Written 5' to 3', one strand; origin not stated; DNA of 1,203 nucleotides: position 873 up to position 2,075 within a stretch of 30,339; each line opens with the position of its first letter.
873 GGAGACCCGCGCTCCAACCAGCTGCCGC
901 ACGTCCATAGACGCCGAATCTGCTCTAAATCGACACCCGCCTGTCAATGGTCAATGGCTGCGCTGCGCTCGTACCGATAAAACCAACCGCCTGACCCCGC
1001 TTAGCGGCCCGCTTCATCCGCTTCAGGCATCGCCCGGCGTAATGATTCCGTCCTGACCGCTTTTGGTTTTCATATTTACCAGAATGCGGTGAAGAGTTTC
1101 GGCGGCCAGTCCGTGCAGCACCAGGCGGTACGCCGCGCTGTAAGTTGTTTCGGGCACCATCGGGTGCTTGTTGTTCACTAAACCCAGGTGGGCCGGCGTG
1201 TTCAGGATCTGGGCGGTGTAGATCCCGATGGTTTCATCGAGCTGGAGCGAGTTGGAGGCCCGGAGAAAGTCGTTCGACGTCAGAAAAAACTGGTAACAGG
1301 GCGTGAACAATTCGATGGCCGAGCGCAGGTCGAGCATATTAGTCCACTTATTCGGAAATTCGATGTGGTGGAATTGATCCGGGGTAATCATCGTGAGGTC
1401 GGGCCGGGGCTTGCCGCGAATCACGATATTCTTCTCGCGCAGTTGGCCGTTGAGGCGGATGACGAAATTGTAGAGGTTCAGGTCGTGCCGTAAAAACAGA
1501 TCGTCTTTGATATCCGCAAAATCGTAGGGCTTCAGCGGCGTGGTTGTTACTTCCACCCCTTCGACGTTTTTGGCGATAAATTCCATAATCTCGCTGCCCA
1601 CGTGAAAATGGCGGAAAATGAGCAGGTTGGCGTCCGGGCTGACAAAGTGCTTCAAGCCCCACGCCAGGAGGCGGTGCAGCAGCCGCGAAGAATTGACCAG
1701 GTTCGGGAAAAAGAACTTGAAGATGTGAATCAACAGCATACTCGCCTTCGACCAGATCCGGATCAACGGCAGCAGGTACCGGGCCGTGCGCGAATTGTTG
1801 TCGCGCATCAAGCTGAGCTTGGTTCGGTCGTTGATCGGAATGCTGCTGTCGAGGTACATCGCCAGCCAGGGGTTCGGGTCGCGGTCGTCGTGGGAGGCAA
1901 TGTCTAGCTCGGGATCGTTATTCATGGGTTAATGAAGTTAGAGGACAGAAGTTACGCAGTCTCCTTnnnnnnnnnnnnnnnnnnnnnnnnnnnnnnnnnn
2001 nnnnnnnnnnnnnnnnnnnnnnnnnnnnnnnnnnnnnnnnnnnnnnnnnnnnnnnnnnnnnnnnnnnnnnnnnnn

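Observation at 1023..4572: Operon of a His-box membrane hydroxylase/desaturase, a KAS III fused to a heme-oxygenase-like diiron domain, and an unknown 300-aa protein: candidate novel lipid or hydrocarbon modification pathway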

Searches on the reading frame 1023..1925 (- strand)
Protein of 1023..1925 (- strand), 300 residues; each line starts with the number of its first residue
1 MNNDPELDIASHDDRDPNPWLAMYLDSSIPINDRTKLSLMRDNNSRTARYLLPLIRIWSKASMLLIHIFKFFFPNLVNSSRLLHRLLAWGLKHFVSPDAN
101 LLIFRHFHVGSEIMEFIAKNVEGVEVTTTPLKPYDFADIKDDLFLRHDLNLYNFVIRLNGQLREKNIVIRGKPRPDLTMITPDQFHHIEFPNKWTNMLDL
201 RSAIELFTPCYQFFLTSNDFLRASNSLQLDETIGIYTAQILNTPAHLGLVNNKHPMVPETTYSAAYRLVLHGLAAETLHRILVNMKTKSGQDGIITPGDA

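Call 5: search_protein_families(library=pfam, proteins=[window:1023-1925:-], max_evalue=0.1)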
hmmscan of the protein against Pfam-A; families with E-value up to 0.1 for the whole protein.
window:1023-1925:- (300 aa): 1 family
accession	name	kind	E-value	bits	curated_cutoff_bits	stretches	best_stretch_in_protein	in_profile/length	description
PF22523.1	DUF6999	-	3.1e-117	390.9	27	1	12-286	1-275/275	Family of unknown function (DUF6999)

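Call 6: search_protein_families(library=ncbifam, proteins=[window:1023-1925:-], max_evalue=0.1)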
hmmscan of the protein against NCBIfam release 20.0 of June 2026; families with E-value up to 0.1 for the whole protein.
window:1023-1925:- (300 aa): 0 families

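Call 24: find_homologous_proteins(query=window:1023-1925:-, max_evalue=0.001)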
Query window:1023-1925:- (300 aa): 2870 proteins with E <= 0.001 among 3366 candidates; the best 120 are listed.
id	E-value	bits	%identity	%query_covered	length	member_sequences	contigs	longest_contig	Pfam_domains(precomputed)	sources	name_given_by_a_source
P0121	6.2e-201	684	100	100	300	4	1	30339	PF22523.2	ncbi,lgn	-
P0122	8.8e-164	562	82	100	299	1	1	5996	PF22523.2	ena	-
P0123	7.8e-163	559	80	99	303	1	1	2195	PF22523.2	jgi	jgi:hypothetical protein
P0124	1.1e-162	558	81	100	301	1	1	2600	PF22523.2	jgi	jgi:hypothetical protein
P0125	1.9e-161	554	81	99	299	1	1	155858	PF22523.2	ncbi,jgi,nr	ncbi:MAG: Conserved hypothetical rane protein [Cytophagaceae bacterium]|jgi:hypothetical protein|nr:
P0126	4.4e-161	553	81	99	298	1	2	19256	PF22523.2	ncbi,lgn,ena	-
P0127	8.8e-161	552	81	100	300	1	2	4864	PF22523.2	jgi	jgi:hypothetical protein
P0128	1.1e-160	552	81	99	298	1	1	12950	PF22523.2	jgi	jgi:hypothetical protein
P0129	3.0e-160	550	82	97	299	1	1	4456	PF22523.2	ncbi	-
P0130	3.3e-160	550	81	99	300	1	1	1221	PF22523.2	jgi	jgi:hypothetical protein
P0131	4.2e-160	550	80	99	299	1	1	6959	PF22523.2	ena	-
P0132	8.4e-160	549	82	97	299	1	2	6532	PF22523.2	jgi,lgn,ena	-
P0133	1.2e-159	548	82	97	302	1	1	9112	PF22523.2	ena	-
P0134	1.9e-159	548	79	100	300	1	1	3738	PF22523.2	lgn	-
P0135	3.5e-159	547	79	99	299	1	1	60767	PF22523.2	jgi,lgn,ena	-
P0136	3.6e-159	547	81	99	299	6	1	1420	PF22523.2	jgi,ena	-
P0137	7.7e-159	546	79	99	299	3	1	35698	PF22523.2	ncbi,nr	ncbi:MAG: hypothetical protein H7282_17640 [Cytophagaceae bacterium]|nr:hypothetical protein [Cytoph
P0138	2.2e-158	544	81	98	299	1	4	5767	PF22523.2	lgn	-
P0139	3.3e-158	544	80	100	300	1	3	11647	PF22523.2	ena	-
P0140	5.6e-158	543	80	98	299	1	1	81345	PF22523.2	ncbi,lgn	-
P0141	6.8e-158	543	80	98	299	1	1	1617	PF22523.2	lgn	-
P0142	4.1e-156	537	79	99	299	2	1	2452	PF22523.2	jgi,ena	jgi:hypothetical protein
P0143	8.3e-156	536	78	99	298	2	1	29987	PF22523.2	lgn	-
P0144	3.4e-155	534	80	97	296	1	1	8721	PF22523.2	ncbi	ncbi:MAG: hypothetical protein V4658_06510 [Bacteroidota bacterium]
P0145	3.4e-155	534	78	99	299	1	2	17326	PF22523.2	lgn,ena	-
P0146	3.8e-155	534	78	99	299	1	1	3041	PF22523.2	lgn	-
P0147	6.2e-155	533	80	97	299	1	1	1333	PF22523.2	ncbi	-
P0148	1.0e-154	532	79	99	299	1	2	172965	PF22523.2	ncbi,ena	-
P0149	1.1e-154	532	78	99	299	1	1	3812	PF22523.2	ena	-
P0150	1.6e-154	531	77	99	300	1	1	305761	PF22523.2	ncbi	-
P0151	2.6e-154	531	79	97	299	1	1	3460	PF22523.2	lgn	-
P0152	2.7e-154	531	79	96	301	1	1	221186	PF22523.2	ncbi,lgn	-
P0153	3.3e-154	530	77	99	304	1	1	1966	PF22523.2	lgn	-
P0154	6.1e-154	530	77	97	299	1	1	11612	PF22523.2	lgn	-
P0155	6.2e-154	530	77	100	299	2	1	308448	PF22523.2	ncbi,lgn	ncbi:MAG: hypothetical protein V4622_03820 [Bacteroidota bacterium]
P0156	9.2e-154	529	79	97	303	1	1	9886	PF22523.2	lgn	-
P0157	1.2e-153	529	77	99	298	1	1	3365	PF22523.2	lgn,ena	-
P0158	1.6e-153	528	77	99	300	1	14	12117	PF22523.2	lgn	-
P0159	1.8e-153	528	79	97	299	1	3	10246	PF22523.2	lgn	-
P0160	1.9e-153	528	80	97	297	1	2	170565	PF22523.2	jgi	jgi:hypothetical protein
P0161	1.9e-153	528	78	97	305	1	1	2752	PF22523.2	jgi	jgi:hypothetical protein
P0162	2.2e-153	528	77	99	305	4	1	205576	PF22523.2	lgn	-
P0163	2.2e-153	528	79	97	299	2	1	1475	PF22523.2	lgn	-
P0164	5.5e-153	526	77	99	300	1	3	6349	PF22523.2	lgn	-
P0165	5.8e-153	526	76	99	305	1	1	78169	PF22523.2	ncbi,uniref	ncbi:hypothetical protein WJR50_25195 [Catalinimonas sp. 4WD22]|uniref:DUF6999 family protein n=1 Ta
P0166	1.2e-152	525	79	95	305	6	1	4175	PF22523.2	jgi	jgi:hypothetical protein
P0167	1.4e-152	525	77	97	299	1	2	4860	PF22523.2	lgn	-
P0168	1.5e-152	525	77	98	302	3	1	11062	PF22523.2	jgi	jgi:hypothetical protein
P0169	1.6e-152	525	75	99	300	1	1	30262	PF22523.2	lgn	-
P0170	2.4e-152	524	77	98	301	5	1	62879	PF22523.2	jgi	jgi:hypothetical protein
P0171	2.5e-152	524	77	97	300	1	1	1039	PF22523.2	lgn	-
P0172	2.7e-152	524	79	96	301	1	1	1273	PF22523.2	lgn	-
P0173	5.6e-152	523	78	97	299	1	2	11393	PF22523.2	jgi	jgi:hypothetical protein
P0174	9.7e-152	522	76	98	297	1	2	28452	PF22523.2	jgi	jgi:hypothetical protein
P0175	1.2e-151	522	78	97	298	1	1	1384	PF22523.2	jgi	-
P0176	1.2e-151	522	77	100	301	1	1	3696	PF22523.2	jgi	-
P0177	1.6e-151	522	76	97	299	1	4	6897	PF22523.2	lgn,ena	-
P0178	1.6e-151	522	77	100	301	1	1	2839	PF22523.2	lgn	-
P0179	2.0e-151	521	77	97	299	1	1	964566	PF22523.2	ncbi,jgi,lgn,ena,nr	ncbi:MAG TPA: hypothetical protein VK658_16335 [Chryseolinea sp.]|nr:hypothetical protein [Chryseoli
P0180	2.0e-151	521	78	97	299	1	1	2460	PF22523.2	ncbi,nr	ncbi:MAG: hypothetical protein C0490_12605 [Marivirga sp.]|nr:hypothetical protein [Marivirga sp.]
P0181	2.1e-151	521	78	96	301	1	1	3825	PF22523.2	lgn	-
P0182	2.5e-151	521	79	96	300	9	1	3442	PF22523.2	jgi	-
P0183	3.1e-151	521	78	97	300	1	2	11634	PF22523.2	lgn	-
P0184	3.2e-151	521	77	97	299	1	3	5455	PF22523.2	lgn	-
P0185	4.5e-151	520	79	95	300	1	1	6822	PF22523.2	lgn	-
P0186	4.9e-151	520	78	96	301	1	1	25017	PF22523.2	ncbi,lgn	ncbi:MAG: hypothetical protein WBM13_00720 [Bacteroidia bacterium]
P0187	5.0e-151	520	77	100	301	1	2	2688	PF22523.2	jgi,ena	jgi:hypothetical protein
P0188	6.5e-151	520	77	97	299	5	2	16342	PF22523.2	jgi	jgi:hypothetical protein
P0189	6.7e-151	520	78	97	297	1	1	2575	PF22523.2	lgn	-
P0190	7.0e-151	520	76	98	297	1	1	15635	PF22523.2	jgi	jgi:hypothetical protein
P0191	8.2e-151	519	77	97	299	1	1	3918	PF22523.2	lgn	-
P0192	1.3e-150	519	76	100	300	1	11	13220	PF22523.2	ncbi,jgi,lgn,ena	jgi:hypothetical protein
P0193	1.8e-150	518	77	97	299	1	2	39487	PF22523.2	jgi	jgi:hypothetical protein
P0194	2.7e-150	518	76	100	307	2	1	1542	PF22523.2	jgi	-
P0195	3.4e-150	517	78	96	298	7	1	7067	PF22523.2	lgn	-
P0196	3.7e-150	517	76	100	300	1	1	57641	PF22523.2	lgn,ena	-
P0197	4.0e-150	517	78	96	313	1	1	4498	PF22523.2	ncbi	ncbi:MAG: DUF6999 family protein [Cytophagaceae bacterium]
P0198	4.6e-150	517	76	100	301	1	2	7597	PF22523.2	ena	-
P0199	5.6e-150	517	76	100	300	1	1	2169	PF22523.2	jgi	jgi:hypothetical protein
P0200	5.7e-150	517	76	100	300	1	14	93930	PF22523.2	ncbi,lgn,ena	-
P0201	5.9e-150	517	76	99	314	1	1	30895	PF22523.2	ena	-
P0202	6.0e-150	516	76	99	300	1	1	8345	PF22523.2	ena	-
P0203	7.3e-150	516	77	96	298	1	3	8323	PF22523.2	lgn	-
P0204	8.7e-150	516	75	100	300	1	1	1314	PF22523.2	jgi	jgi:hypothetical protein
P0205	8.8e-150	516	76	100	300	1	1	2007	PF22523.2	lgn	-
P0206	1.1e-149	516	76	98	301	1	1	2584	PF22523.2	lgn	-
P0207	1.1e-149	516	75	100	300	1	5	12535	PF22523.2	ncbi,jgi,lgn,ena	jgi:hypothetical protein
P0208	1.2e-149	516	76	100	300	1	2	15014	PF22523.2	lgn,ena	-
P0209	1.3e-149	515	75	100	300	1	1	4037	PF22523.2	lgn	-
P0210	1.4e-149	515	75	100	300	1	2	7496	PF22523.2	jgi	-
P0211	1.7e-149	515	75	100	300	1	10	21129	PF22523.2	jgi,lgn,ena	jgi:hypothetical protein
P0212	2.0e-149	515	78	97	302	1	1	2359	PF22523.2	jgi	jgi:hypothetical protein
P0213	2.2e-149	515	76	99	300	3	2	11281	PF22523.2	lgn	-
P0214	2.2e-149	515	74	99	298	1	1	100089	PF22523.2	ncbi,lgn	-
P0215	2.5e-149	514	78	95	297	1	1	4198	PF22523.2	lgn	-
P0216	2.5e-149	514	77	96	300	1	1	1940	PF22523.2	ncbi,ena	-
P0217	2.6e-149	514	75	100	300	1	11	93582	PF22523.2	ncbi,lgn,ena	-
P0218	4.4e-149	514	78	96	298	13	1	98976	PF22523.2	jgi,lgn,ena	-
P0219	4.8e-149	514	74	98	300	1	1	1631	PF22523.2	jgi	jgi:hypothetical protein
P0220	5.1e-149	513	76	98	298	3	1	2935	PF22523.2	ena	-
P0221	7.7e-149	513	75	99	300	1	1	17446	PF22523.2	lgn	-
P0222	8.1e-149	513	76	97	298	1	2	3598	PF22523.2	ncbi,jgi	jgi:hypothetical protein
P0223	8.4e-149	513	75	100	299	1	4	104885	PF22523.2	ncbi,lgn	-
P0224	9.2e-149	513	75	97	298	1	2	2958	PF22523.2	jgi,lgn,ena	jgi:hypothetical protein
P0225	1.0e-148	512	77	97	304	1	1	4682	PF22523.2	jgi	jgi:hypothetical protein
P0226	1.0e-148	512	76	97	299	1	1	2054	PF22523.2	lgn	-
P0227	1.1e-148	512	75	100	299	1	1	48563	PF22523.2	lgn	-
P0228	1.1e-148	512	76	97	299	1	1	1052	PF22523.2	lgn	-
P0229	1.4e-148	512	77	97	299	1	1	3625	PF22523.2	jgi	jgi:hypothetical protein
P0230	1.4e-148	512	75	100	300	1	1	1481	PF22523.2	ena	-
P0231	1.5e-148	512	77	97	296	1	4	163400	PF22523.2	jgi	-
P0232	2.0e-148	511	74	99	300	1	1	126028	PF22523.2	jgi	-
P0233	3.0e-148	511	74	99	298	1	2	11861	PF22523.2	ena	-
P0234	3.0e-148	511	78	96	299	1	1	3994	PF22523.2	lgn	-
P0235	3.2e-148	511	78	96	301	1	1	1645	PF22523.2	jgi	-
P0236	3.7e-148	511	78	97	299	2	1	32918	PF22523.2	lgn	-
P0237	4.2e-148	510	78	96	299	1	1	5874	PF22523.2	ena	-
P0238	4.6e-148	510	77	97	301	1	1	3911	PF22523.2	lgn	-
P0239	5.3e-148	510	77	95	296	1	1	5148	PF22523.2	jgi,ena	jgi:hypothetical protein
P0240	5.5e-148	510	75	99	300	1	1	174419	PF22523.2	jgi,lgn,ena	-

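Call 35: predict_structure(alignment_id=A1)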
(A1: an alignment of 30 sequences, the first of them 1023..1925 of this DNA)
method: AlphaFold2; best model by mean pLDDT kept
length: 300 residues; sequences in the alignment: 30
mean_pLDDT: 74.0   pTM: 0.75
mean pLDDT of the five models: 74.0, 70.5, 67.1, 63.9, 62.7
residues with pLDDT >= 90: 26; 70-90: 176; 50-70: 66; < 50: 32
segments of 3 or more residues with pLDDT < 50: 1-5, 13-17, 246-261, 297-300
pLDDT, mean of each block of 10 residues (from residue 1): 45 49 58 75 72 83 83 74 84 86 86 92 87 84 80 88 90 90 71 70 80 69 66 82 58 43 60 78 83 52
secondary structure, 60 per line:
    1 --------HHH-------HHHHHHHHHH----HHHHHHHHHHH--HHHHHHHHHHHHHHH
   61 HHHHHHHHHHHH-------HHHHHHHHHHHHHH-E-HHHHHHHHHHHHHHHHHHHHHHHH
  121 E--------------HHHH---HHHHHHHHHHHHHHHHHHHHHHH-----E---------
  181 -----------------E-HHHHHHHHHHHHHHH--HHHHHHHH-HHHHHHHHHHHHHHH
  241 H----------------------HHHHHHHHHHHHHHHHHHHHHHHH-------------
elements in order: H19-28 H33-43 H46-72 H80-93 H97-120 H136-139 H143-165 H200-214 H217-224 H226-241 H264-287

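Call 40: search_protein_representatives(alignment_id=A1)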
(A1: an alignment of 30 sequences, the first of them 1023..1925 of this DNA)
Query: 30 sequences, 299 profile positions. Proteins with E-value up to 0.001 (for the whole library): 371; up to 1e-10: 218; up to 1e-30: 54. The best 150 are listed.
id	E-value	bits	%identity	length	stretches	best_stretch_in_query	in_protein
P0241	7.0e-104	363.5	-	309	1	8-290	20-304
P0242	2.0e-90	319.4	-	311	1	11-294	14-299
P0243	8.6e-81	287.8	-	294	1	9-290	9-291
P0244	2.2e-73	263.4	-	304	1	6-291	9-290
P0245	3.7e-73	262.7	-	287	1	12-289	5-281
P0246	5.6e-73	262.1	-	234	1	65-289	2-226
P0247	2.2e-63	230.6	-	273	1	63-246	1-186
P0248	2.3e-63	230.5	-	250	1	58-248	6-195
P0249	4.1e-62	226.4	-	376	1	4-221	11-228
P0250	1.5e-60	221.3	-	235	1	73-249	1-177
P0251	1.4e-58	214.8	-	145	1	127-246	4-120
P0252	1.6e-55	204.8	-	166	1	129-287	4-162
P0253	6.3e-55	202.8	-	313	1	7-283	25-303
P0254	1.4e-53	198.4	-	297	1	13-291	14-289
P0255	5.8e-53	196.4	-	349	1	6-212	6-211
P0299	4.6e-30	121.2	-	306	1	11-284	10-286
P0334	3.5e-23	98.6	-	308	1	20-291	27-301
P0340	1.5e-22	96.6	-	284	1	13-286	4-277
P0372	1.0e-18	84.0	-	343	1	18-287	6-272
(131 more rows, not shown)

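Call 80: fold_search(model_id=the predicted structure, library=pdb)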
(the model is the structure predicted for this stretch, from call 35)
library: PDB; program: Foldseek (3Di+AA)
matches with E <= 10: 123; with E <= 0.001: 0
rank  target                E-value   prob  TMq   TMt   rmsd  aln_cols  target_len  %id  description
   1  4flc_C                6.2e-01  0.12  0.21  0.15  21.2       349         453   14  Structural and Biochemical Characterization of Human Adenylosuccinate Lyase (ADSL) and the R303C ADSL Deficiency Assoc (released 2012-08-01)
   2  4o7g_B                6.8e-01  0.06  0.12  0.15  21.1       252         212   14  Crystal Structure of Ascorbate-bound Cytochrome b561, crystal soaked in 1 M L-ascorbate for 40 minutes (released 2014-02-05)
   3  5nx9_A                9.1e-01  0.08  0.20  0.15  22.7       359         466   12  Crystal structure of Neanderthal Adenylosuccinate Lyase (ADSL) in complex with its products AMP and fumarate (released 2018-05-30)
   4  4o6y_B                9.1e-01  0.07  0.13  0.16  22.0       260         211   12  Crystal Structure of Cytochrome b561 (released 2014-02-05)
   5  2vd6_B                9.1e-01  0.07  0.18  0.13  23.3       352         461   12  Human adenylosuccinate lyase in complex with its substrate N6-(1,2- Dicarboxyethyl)-AMP, and its products AMP and fuma (released 2007-10-23)
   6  6ivo_D                1.4e+00  0.03  0.10  0.11  25.0       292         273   13  Crystal structure of a membrane protein P208A (released 2019-11-06)
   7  5nx9_D                1.4e+00  0.07  0.20  0.14  22.8       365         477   12  Crystal structure of Neanderthal Adenylosuccinate Lyase (ADSL) in complex with its products AMP and fumarate (released 2018-05-30)
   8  6ivo_E                1.7e+00  0.03  0.12  0.12  26.0       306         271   12  Crystal structure of a membrane protein P208A (released 2019-11-06)
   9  2j91_A                2.1e+00  0.05  0.19  0.14  22.7       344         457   13  Crystal structure of Human Adenylosuccinate Lyase in complex with AMP (released 2006-11-07)
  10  6iv2_D                2.1e+00  0.03  0.11  0.11  25.1       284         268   14  Crystal structure of a bacterial Bestrophin homolog from Klebsiella pneumoniae with a mutation Y211A (released 2019-11-13)
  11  9s36_A                2.3e+00  0.04  0.17  0.16  20.5       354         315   11  Cryo-EM structure of Candida albicans Vrg4 bound to an inhibitory nanobody and GDP-Mannose. (released 2025-09-03)
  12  4o7g_A                2.3e+00  0.04  0.13  0.16  21.9       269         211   13  Crystal Structure of Ascorbate-bound Cytochrome b561, crystal soaked in 1 M L-ascorbate for 40 minutes (released 2014-02-05)
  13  5nx9_C                2.4e+00  0.04  0.18  0.13  23.4       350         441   12  Crystal structure of Neanderthal Adenylosuccinate Lyase (ADSL) in complex with its products AMP and fumarate (released 2018-05-30)
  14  9i1x_B                2.6e+00  0.06  0.15  0.20  16.2       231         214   13  Crystal structure of the E. coli TetR family regulator CecR (released 2025-11-26)
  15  9y6s_6o               2.8e+00  0.02  0.11  0.02  36.6       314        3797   10  96-nm repeat of the Leishmania tarentolae doublet microtubule (released 2025-12-17)
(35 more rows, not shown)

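Call 82: search_solved_structures(query=A4, max_evalue=10, show_alignments=2)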
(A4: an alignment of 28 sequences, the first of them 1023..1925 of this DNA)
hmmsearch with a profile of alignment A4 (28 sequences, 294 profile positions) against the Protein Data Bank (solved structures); distinct sequences matched with E-value up to 10: 1.
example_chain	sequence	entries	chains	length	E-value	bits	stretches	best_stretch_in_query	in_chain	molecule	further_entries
4xnh_C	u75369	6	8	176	0.99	11.4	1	102-146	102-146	N-terminal acetyltransferase A complex subunit NAT5 | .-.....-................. NAT5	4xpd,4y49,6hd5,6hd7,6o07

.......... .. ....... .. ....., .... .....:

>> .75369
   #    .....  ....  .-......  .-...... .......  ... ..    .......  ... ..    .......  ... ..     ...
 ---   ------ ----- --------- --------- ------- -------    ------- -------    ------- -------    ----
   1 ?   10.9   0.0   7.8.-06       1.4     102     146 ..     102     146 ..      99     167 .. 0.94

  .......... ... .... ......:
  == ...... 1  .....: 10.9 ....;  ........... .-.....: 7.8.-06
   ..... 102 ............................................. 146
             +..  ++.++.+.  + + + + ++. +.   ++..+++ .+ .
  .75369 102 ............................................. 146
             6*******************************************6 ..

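Call 83: search_protein_families(library=pfam, alignment_id=A4, max_evalue=0.01)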
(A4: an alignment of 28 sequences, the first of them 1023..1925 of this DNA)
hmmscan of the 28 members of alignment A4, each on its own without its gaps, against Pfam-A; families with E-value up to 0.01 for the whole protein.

A. member 1, window:1023-1925:- (300 aa): 1 family
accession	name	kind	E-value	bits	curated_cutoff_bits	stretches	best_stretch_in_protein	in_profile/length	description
PF22523.1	DUF6999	-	3.1e-117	390.9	27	1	12-286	1-275/275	Family of unknown function (DUF6999)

B. families by the number of members that match (of 28 scanned): 1 family
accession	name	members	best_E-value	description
PF22523.1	DUF6999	28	3.1e-117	Family of unknown function (DUF6999)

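Call 98: find_encoding_contigs(protein=P0340, flank=7000, max_places=2)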
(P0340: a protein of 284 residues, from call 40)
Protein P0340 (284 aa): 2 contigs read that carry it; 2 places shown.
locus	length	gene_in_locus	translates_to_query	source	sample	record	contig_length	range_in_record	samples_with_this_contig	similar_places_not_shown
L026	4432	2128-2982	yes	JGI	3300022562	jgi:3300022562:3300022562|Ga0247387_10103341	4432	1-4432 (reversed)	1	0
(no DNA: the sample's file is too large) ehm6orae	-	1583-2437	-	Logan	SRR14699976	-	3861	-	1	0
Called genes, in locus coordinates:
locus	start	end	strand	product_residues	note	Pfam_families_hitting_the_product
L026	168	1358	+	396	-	PF08541:ACP_syn_III_C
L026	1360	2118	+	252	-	PF14518:Haem_oxygenas_2 (weak)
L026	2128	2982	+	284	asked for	PF22523:DUF6999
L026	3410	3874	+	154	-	-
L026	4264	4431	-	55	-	?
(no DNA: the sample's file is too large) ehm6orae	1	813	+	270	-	?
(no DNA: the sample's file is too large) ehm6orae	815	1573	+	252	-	PF14518:Haem_oxygenas_2 (weak)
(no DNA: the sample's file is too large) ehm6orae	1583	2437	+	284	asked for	PF22523:DUF6999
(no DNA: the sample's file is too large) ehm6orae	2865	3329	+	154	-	-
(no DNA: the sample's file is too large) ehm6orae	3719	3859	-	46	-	?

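Call 99: find_encoding_contigs(protein=P0299, flank=7000, max_places=2)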
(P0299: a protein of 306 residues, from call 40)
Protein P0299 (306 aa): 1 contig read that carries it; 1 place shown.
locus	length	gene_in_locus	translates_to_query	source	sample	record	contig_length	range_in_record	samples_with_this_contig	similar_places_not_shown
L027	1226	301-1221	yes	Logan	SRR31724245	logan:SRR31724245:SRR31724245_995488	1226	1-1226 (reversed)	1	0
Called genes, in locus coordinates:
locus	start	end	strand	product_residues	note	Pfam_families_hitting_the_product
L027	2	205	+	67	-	?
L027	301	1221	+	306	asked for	PF22523:DUF6999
